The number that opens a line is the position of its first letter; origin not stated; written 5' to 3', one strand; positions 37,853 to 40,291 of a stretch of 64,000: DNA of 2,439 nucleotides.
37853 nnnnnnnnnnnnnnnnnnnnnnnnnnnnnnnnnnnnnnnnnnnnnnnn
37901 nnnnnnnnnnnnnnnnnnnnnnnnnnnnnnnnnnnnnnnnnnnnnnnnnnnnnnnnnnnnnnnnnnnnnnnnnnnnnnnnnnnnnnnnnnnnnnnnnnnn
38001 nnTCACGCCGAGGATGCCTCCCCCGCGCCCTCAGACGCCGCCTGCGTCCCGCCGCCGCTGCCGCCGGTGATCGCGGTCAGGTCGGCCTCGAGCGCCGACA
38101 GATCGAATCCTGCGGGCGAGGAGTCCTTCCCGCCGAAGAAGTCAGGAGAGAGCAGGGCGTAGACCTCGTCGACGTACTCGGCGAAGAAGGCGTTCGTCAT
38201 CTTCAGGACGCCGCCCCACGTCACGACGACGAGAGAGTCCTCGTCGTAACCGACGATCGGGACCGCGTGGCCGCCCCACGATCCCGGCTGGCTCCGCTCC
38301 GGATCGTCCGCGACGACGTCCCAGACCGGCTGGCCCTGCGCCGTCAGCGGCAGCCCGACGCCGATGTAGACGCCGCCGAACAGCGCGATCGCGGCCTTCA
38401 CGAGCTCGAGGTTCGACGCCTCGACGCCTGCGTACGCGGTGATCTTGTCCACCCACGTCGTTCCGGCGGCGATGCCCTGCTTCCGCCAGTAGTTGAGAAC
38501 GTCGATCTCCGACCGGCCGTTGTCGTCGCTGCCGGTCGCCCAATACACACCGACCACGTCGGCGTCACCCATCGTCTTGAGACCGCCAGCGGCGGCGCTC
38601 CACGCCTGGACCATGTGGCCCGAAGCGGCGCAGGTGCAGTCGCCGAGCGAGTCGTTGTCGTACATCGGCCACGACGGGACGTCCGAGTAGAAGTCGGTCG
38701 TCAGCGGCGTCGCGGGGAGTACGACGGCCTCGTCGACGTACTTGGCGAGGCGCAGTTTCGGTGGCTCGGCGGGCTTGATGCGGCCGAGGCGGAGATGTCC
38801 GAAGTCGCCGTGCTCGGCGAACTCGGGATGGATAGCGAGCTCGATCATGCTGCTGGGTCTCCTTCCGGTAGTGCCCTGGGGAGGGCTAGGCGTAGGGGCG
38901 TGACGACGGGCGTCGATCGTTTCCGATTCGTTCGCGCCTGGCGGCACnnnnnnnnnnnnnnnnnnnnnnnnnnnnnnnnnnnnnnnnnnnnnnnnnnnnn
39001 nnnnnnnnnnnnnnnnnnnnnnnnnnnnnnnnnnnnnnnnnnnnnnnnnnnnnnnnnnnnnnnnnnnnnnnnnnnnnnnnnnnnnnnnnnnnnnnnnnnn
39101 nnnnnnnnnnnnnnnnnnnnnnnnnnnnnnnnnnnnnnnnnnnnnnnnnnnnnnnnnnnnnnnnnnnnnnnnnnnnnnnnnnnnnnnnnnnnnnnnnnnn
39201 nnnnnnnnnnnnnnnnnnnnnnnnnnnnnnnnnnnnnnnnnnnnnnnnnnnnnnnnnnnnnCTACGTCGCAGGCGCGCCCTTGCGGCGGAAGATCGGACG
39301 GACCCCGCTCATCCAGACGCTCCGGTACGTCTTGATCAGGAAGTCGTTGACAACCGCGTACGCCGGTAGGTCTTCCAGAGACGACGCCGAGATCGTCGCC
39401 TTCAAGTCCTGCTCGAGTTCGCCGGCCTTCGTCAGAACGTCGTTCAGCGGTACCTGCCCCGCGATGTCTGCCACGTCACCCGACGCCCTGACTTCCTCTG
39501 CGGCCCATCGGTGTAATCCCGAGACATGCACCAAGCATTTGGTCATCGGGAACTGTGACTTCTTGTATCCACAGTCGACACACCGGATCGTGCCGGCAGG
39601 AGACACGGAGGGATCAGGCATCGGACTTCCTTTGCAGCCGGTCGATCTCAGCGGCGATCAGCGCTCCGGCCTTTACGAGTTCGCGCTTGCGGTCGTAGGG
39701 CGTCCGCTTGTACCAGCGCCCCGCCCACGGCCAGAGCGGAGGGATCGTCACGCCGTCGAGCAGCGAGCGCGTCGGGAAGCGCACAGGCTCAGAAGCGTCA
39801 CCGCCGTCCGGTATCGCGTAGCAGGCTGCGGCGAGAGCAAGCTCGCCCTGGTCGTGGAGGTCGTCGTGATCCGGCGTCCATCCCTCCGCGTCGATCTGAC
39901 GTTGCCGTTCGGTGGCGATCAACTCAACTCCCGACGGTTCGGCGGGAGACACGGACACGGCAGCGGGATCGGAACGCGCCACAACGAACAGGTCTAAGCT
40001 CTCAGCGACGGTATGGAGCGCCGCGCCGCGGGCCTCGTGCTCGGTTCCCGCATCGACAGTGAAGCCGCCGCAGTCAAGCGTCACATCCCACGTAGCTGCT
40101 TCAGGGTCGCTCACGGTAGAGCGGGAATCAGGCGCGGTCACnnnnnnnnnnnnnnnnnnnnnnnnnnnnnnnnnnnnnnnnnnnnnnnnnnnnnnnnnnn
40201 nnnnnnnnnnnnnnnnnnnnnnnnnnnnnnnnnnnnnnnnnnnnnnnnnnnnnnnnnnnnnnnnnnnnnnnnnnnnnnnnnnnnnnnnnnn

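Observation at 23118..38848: Large glycosylation and small-membrane-protein island inside a phage genome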

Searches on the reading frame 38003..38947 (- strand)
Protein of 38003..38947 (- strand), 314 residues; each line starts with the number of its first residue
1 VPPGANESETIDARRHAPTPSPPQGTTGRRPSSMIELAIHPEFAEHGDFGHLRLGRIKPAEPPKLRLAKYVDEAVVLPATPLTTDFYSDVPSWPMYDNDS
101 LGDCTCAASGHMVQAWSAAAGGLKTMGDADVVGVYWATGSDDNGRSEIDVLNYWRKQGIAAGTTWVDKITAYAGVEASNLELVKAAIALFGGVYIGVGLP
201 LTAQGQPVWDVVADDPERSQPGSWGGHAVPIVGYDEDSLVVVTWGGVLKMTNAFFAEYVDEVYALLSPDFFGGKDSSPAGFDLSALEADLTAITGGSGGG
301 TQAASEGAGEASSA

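Call 8: search_protein_families(library=pfam, proteins=[window:38003-38947:-], max_evalue=0.01)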
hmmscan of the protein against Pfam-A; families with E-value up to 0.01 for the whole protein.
window:38003-38947:- (314 aa): 0 families

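Call 18: search_protein_families(library=pfam, proteins=[window:38003-38947:-], max_evalue=1)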
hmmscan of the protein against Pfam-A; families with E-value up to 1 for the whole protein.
window:38003-38947:- (314 aa): 0 families

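Call 25: search_protein_families(library=ncbifam, proteins=[window:38003-38947:-], max_evalue=0.01)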
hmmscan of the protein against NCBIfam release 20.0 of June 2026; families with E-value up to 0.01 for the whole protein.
window:38003-38947:- (314 aa): 0 families

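Call 39: search_protein_families(library=phrogs, proteins=[window:38003-38947:-], max_evalue=0.01)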
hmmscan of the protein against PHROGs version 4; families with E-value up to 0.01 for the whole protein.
window:38003-38947:- (314 aa): 1 family
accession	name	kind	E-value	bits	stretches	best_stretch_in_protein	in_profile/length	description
phrog_19005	-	unknown function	5e-27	95.5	1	74-296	26-258/260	-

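Call 55: search_solved_structures(query=window:38003-38947:-, max_evalue=10, show_alignments=1)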
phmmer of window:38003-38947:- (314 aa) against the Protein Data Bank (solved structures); distinct sequences matched with E-value up to 10: 2.
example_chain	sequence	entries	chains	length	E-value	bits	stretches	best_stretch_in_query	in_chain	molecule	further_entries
3ois_A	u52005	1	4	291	0.26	13.4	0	168-258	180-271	Cysteine protease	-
7dg9_A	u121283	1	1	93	0.76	11.8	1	125-164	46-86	Cell division control protein 48, AAA family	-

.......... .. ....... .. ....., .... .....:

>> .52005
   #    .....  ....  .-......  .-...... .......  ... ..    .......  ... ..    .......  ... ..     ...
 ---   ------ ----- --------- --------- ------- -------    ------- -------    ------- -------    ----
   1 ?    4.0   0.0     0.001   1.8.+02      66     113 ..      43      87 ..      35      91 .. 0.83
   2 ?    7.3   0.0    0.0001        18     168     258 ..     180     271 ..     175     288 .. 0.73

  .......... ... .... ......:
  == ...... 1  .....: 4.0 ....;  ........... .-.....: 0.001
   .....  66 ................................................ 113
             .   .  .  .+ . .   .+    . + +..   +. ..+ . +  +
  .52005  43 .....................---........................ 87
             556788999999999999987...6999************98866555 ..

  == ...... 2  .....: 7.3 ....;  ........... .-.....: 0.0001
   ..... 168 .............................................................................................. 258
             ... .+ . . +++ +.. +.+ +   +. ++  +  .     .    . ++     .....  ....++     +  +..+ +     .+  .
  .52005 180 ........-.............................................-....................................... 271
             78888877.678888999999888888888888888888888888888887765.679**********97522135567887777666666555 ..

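Call 62: find_homologous_proteins(query=window:38003-38947:-, max_evalue=0.0001)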
Query window:38003-38947:- (314 aa): 2933 proteins with E <= 0.0001 among 5900 candidates; the best 120 are listed.
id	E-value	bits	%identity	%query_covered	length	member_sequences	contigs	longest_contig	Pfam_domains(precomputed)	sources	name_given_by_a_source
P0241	4.1e-185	632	100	89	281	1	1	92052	-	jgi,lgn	jgi:hypothetical protein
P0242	7.9e-142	490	78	89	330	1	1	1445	-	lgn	-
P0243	1.6e-138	479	78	89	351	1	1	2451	-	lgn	-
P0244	4.9e-132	458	78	83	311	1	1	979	-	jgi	jgi:hypothetical protein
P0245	6.3e-122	425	73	83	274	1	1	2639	-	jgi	-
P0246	1.9e-105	370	66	82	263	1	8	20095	-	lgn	-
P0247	1.6e-101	358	63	83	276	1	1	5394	-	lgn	-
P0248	8.5e-101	355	60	83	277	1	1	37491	-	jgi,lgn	jgi:hypothetical protein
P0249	2.6e-100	354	61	83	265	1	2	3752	-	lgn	-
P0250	3.1e-99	350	63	83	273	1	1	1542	-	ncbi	-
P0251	5.0e-97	343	60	83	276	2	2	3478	-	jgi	jgi:hypothetical protein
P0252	2.6e-95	337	60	84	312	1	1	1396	-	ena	-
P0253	2.9e-94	334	62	83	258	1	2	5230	-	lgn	-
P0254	8.6e-90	319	57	83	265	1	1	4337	-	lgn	-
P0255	1.2e-89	319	56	83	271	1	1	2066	-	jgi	jgi:hypothetical protein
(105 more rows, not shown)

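Call 65: search_solved_structures(query=A4, max_evalue=1, show_alignments=1)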
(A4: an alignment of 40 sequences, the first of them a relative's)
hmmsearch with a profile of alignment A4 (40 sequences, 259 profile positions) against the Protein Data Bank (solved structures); distinct sequences matched with E-value up to 1: 3.
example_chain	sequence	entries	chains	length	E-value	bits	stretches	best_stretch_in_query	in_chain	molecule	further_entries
3ois_A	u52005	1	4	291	0.16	14.5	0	36-81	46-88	Cysteine protease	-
8jcq_A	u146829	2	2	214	0.72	12.4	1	47-139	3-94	Procerain | Procerain, Calotropain FI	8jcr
7avh_A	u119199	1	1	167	0.77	12.3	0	41-85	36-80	LPXTG cell wall surface protein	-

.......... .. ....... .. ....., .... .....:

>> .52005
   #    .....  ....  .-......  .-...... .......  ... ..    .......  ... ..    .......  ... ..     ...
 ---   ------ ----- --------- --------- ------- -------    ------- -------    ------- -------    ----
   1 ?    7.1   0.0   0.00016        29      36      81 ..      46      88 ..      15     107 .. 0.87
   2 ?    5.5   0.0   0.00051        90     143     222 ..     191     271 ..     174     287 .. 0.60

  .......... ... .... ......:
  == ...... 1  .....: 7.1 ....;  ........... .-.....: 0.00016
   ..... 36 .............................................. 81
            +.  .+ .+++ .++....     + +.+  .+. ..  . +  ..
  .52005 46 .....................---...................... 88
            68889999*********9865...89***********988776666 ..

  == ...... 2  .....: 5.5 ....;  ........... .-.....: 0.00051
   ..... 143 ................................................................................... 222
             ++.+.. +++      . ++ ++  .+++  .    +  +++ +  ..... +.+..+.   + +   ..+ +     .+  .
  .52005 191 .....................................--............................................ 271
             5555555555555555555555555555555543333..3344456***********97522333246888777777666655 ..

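Call 72: predict_structure(alignment_id=A4)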
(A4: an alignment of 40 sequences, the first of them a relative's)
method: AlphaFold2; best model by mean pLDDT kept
length: 281 residues; sequences in the alignment: 40
mean_pLDDT: 88.3   pTM: 0.85
mean pLDDT of the five models: 88.3, 87.5, 87.5, 86.2, 84.1
residues with pLDDT >= 90: 185; 70-90: 65; 50-70: 28; < 50: 3
segments of 3 or more residues with pLDDT < 50: 265-267
pLDDT, mean of each block of 10 residues (from residue 1): 94 96 84 79 80 97 91 96 95 93 81 90 93 92 95 95 97 97 95 97 98 98 97 87 70 75 55 59 59
secondary structure, 60 per line:
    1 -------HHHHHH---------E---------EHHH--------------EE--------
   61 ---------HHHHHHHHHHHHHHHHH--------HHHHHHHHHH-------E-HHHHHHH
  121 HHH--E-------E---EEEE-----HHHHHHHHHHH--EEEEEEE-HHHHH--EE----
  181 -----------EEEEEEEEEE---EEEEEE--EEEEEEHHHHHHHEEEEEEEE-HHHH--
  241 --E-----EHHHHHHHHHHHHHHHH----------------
elements in order: H8-13 H70-86 H95-104 H114-123 E138-141 H147-157 E160-166 H168-172 E192-201 E205-210 E213-218 H219-225 E226-233 H235-238 H250-265

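Call 75: fold_search(model_id=the predicted structure, library=pdb)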
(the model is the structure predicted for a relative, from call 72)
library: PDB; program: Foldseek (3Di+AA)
matches with E <= 10: 508; with E <= 0.001: 201
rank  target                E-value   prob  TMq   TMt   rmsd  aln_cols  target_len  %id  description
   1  3ois_B                3.9e-10  1.00  0.60  0.62   5.9       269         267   16  Crystal Structure Xylellain, a cysteine protease from Xylella fastidiosa (released 2011-08-03)
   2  3ois_A                1.6e-09  1.00  0.59  0.61   4.8       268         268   17  Crystal Structure Xylellain, a cysteine protease from Xylella fastidiosa (released 2011-08-03)
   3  4i04_C                2.2e-07  1.00  0.50  0.46   7.5       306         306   12  Structure of zymogen of cathepsin B1 from Schistosoma mansoni (released 2014-02-05)
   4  1mir_A                3.0e-07  1.00  0.50  0.46   6.3       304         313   12  RAT PROCATHEPSIN B (released 1997-01-11)
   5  4i04_D                3.2e-07  1.00  0.50  0.47   7.0       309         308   11  Structure of zymogen of cathepsin B1 from Schistosoma mansoni (released 2014-02-05)
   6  1pbh                  3.8e-07  1.00  0.48  0.43   6.5       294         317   12  CRYSTAL STRUCTURE OF HUMAN RECOMBINANT PROCATHEPSIN B AT 3.2 ANGSTROM RESOLUTION (released 1998-02-25)
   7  4i04_B                4.1e-07  1.00  0.51  0.47  10.1       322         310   13  Structure of zymogen of cathepsin B1 from Schistosoma mansoni (released 2014-02-05)
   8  7pck_B                4.9e-07  1.00  0.56  0.51   5.4       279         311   16  CRYSTAL STRUCTURE OF WILD TYPE HUMAN PROCATHEPSIN K (released 1999-10-25)
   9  5vpk_A                7.9e-07  1.00  0.50  0.62   4.3       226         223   14  CRYSTAL STRUCTURE OF MITE ALLERGEN DER F 1 (released 2017-05-24)
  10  7pck_C                8.4e-07  1.00  0.57  0.52   5.5       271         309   18  CRYSTAL STRUCTURE OF WILD TYPE HUMAN PROCATHEPSIN K (released 1999-10-25)
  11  4i04_A                8.4e-07  1.00  0.52  0.48   6.3       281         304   13  Structure of zymogen of cathepsin B1 from Schistosoma mansoni (released 2014-02-05)
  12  4i05                  9.4e-07  1.00  0.49  0.49   5.9       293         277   12  Structure of intermediate processing form of cathepsin B1 from Schistosoma mansoni (released 2014-02-05)
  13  7pck_A                1.1e-06  1.00  0.55  0.50   6.2       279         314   16  CRYSTAL STRUCTURE OF WILD TYPE HUMAN PROCATHEPSIN K (released 1999-10-25)
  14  1mem                  1.3e-06  1.00  0.49  0.62   5.1       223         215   16  Crystal structure of Cathepsin K complexed with a potent vinyl sulfone inhibitor (released 1998-01-14)
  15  3qt4                  1.7e-06  1.00  0.53  0.50   6.4       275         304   13  Structure of digestive procathepsin L 3 of Tenebrio molitor larval midgut (released 2012-02-22)
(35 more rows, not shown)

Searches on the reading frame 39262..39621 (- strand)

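Call 8: search_protein_families(library=pfam, proteins=[window:39262-39621:-], max_evalue=0.01)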
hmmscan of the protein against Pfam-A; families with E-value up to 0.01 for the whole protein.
window:39262-39621:- (119 aa): 0 families

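Call 18: search_protein_families(library=pfam, proteins=[window:39262-39621:-], max_evalue=1)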
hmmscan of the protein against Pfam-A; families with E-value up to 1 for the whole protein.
window:39262-39621:- (119 aa): 0 families

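Call 39: search_protein_families(library=phrogs, proteins=[window:39262-39621:-], max_evalue=0.01)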
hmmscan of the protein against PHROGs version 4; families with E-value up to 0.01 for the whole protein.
window:39262-39621:- (119 aa): 1 family
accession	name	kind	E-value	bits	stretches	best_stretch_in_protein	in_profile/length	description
phrog_388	-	DNA, RNA and nucleotide metabolism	0.0081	16.2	0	54-106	283-337/351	nucleotidyltransferase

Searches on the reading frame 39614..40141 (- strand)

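Call 8: search_protein_families(library=pfam, proteins=[window:39614-40141:-], max_evalue=0.01)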
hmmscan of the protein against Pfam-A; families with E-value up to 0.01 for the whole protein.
window:39614-40141:- (175 aa): 0 families

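Call 18: search_protein_families(library=pfam, proteins=[window:39614-40141:-], max_evalue=1)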
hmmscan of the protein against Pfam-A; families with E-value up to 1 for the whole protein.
window:39614-40141:- (175 aa): 0 families

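Call 39: search_protein_families(library=phrogs, proteins=[window:39614-40141:-], max_evalue=0.01)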
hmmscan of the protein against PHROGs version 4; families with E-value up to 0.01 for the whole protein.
window:39614-40141:- (175 aa): 9 families
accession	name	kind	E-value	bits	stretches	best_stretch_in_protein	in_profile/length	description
phrog_6628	-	unknown function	1.6e-29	104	1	69-174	577-667/685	-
phrog_9434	-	unknown function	2.7e-28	100.6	1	61-172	391-492/507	-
phrog_9763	-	unknown function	1.8e-25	91.2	1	40-174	124-237/247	-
phrog_11504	-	unknown function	1.3e-23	85.4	1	77-172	284-368/376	-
phrog_6574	-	unknown function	8e-22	79.3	1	76-172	115-206/217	-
phrog_3956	-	unknown function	1.5e-21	78.1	1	77-172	499-576/585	-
phrog_19550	-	unknown function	2.6e-21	77.5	1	53-172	71-178/186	-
phrog_14548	-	unknown function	2.6e-19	70.7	1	42-172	257-370/378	-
phrog_28211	-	unknown function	2.8e-15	57.6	1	75-172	131-221/234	-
